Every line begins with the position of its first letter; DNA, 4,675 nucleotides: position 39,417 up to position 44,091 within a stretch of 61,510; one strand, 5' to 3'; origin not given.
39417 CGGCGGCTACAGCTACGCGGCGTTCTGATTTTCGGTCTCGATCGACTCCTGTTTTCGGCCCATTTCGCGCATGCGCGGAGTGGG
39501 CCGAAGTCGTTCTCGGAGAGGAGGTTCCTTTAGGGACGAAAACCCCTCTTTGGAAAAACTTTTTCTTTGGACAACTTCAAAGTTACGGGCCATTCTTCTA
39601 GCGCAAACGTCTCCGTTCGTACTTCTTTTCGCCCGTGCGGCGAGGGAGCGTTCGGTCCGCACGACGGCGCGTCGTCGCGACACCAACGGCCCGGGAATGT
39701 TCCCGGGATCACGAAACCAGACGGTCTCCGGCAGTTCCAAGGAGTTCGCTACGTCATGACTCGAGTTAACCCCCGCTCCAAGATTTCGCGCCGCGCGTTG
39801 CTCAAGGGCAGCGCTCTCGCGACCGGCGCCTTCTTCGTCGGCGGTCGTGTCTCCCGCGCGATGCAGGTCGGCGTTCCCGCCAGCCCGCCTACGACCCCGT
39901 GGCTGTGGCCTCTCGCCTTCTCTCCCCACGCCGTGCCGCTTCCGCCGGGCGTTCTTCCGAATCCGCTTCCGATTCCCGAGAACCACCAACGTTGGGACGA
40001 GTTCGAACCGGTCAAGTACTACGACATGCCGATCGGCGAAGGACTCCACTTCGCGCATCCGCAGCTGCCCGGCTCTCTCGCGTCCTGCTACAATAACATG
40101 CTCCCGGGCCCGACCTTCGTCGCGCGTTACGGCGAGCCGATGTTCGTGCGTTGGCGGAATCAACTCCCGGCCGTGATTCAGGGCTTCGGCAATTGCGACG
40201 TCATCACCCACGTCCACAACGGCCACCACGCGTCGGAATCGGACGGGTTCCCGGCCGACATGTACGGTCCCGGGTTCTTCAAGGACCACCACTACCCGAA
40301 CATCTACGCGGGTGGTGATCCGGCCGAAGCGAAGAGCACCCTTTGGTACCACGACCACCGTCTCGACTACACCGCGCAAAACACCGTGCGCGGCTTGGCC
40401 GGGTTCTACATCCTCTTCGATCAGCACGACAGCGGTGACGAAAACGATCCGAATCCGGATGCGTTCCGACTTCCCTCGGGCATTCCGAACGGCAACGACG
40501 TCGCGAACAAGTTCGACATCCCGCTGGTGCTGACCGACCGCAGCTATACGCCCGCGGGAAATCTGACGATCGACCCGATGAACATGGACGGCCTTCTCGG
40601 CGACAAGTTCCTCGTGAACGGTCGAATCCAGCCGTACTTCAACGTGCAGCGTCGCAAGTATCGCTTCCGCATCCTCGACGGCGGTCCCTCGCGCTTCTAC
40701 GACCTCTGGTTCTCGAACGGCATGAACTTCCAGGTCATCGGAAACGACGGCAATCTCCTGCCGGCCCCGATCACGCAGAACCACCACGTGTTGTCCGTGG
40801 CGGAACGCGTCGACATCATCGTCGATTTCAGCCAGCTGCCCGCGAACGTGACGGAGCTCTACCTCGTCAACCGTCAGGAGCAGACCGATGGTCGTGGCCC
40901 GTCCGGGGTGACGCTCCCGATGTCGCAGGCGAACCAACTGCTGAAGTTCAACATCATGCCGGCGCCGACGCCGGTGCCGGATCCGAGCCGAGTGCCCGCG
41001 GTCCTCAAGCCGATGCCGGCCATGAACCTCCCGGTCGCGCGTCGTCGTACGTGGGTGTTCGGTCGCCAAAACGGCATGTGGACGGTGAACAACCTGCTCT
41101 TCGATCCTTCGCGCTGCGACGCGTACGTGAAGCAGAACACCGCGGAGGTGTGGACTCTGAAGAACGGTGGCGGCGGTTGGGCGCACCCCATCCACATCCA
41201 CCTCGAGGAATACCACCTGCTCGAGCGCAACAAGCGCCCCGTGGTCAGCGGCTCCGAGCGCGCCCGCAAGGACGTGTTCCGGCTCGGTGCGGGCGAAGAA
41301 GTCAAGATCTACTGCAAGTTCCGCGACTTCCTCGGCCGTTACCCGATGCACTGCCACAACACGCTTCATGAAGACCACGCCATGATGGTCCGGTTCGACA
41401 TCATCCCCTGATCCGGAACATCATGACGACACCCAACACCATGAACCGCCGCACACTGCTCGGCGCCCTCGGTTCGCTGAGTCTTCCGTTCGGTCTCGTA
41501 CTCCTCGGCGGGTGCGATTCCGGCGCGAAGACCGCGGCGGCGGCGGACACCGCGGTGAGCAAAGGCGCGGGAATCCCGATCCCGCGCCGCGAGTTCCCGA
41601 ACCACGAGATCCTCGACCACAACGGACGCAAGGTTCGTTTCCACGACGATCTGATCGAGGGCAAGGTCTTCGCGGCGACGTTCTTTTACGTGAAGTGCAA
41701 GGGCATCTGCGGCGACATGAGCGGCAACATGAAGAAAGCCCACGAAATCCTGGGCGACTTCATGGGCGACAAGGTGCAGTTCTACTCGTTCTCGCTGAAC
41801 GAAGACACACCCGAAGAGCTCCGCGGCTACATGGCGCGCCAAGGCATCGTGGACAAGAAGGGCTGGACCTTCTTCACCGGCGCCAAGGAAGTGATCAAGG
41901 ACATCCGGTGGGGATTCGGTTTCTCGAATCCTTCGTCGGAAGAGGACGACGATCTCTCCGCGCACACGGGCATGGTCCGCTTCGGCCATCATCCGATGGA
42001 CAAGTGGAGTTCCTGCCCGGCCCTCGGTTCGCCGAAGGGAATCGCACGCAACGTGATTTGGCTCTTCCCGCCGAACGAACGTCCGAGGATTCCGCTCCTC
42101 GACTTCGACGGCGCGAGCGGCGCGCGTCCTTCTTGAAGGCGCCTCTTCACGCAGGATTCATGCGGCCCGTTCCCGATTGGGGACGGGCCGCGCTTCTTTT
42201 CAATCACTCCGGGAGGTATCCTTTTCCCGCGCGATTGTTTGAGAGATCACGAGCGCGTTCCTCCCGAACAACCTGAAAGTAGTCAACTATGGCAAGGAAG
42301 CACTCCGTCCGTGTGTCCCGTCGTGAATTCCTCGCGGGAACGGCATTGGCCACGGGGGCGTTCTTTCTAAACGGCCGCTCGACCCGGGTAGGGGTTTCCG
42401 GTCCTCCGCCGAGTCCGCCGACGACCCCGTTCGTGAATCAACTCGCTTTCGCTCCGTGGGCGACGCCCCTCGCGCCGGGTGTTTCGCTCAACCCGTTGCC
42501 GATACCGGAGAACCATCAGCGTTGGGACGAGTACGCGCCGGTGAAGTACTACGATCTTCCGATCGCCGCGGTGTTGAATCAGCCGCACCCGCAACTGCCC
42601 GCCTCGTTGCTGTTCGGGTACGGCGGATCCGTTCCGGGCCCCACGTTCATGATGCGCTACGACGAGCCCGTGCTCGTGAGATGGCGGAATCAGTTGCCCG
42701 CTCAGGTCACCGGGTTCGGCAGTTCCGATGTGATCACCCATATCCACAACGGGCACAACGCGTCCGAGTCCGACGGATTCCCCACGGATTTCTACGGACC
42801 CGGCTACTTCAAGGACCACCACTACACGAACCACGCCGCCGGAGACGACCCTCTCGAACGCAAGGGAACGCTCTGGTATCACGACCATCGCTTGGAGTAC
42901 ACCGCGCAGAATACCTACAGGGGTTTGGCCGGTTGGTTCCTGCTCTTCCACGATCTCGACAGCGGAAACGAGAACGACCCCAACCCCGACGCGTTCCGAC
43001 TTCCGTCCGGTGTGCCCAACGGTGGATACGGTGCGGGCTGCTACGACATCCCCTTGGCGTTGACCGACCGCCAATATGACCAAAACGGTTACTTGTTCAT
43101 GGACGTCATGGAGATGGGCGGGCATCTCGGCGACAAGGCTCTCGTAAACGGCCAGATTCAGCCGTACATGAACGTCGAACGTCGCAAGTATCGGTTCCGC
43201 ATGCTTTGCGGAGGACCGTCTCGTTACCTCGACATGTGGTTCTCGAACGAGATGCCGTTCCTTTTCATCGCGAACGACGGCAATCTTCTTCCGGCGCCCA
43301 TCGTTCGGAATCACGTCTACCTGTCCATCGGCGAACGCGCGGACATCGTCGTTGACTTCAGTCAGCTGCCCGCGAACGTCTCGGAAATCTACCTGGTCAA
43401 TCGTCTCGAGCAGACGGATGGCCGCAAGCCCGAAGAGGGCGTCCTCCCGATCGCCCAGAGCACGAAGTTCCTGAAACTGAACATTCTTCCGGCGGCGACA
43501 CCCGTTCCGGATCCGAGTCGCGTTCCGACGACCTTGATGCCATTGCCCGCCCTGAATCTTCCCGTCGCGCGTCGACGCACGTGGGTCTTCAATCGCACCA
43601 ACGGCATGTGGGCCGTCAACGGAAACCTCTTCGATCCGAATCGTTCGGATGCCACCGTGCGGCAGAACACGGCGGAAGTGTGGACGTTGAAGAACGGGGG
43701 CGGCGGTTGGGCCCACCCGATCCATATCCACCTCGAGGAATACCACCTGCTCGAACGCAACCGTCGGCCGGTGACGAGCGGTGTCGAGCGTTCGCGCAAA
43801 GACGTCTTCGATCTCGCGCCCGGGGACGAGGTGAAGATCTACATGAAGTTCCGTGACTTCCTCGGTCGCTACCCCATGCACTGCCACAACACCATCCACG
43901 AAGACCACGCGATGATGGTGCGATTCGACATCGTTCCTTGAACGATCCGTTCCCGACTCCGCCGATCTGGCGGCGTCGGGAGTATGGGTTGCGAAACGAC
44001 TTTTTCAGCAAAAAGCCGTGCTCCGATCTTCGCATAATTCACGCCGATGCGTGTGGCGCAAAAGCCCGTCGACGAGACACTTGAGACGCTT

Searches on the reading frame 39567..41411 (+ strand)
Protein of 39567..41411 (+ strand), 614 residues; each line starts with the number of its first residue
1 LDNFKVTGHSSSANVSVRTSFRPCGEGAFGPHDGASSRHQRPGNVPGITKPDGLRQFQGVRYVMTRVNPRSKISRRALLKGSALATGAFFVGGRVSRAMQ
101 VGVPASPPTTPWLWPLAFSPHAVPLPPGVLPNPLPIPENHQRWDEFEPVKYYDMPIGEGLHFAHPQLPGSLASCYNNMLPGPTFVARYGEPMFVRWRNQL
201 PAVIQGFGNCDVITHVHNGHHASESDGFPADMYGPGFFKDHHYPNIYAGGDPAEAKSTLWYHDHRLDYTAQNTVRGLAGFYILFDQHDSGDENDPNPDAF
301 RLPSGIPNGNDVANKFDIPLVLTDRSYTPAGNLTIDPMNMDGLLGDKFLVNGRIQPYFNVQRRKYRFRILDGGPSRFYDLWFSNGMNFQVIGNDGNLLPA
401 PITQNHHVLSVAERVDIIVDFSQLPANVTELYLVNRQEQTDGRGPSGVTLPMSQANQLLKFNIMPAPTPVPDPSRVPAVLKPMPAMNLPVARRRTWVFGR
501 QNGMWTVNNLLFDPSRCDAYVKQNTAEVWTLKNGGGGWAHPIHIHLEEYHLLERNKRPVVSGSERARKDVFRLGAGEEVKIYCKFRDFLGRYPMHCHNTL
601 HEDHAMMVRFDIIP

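Call 10: search_protein_families(library=pfam, proteins=[window:39567-41411:+])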
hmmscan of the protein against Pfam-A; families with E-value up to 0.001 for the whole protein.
window:39567-41411:+ (614 aa): 3 families
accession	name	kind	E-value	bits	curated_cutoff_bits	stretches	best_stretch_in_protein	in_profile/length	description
PF07731.20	Cu-oxidase_2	-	8.6e-18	64.9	20.4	1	500-611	17-132/137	Multicopper oxidase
PF07732.21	Cu-oxidase_3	-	4.9e-06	27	21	1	174-286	19-117/119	Multicopper oxidase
PF00394.28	Cu-oxidase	-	0.00055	20.5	21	0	346-425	37-125/157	Multicopper oxidase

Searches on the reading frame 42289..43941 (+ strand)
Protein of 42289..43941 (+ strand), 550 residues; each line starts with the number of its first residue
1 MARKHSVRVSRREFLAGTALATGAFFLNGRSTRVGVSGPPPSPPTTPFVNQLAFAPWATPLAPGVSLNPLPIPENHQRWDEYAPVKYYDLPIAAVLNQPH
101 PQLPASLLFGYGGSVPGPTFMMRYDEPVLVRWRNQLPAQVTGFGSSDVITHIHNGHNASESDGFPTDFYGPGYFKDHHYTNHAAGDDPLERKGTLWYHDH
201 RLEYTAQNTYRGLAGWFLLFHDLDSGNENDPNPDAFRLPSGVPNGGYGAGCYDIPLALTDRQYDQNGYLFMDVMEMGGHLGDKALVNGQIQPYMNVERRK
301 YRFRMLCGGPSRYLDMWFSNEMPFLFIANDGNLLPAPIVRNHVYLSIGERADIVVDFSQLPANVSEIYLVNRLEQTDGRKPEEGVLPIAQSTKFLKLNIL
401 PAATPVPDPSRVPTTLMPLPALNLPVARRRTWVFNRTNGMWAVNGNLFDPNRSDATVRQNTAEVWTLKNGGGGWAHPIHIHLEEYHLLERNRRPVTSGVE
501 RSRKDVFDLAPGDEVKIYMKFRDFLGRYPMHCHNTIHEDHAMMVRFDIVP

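Call 10: search_protein_families(library=pfam, proteins=[window:42289-43941:+])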
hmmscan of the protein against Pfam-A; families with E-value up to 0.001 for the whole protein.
window:42289-43941:+ (550 aa): 2 families
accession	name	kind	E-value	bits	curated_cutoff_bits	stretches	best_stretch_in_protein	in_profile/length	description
PF07731.20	Cu-oxidase_2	-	4.3e-21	75.5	20.4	1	435-548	16-133/137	Multicopper oxidase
PF07732.21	Cu-oxidase_3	-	3.2e-06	27.6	21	1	109-218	18-113/119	Multicopper oxidase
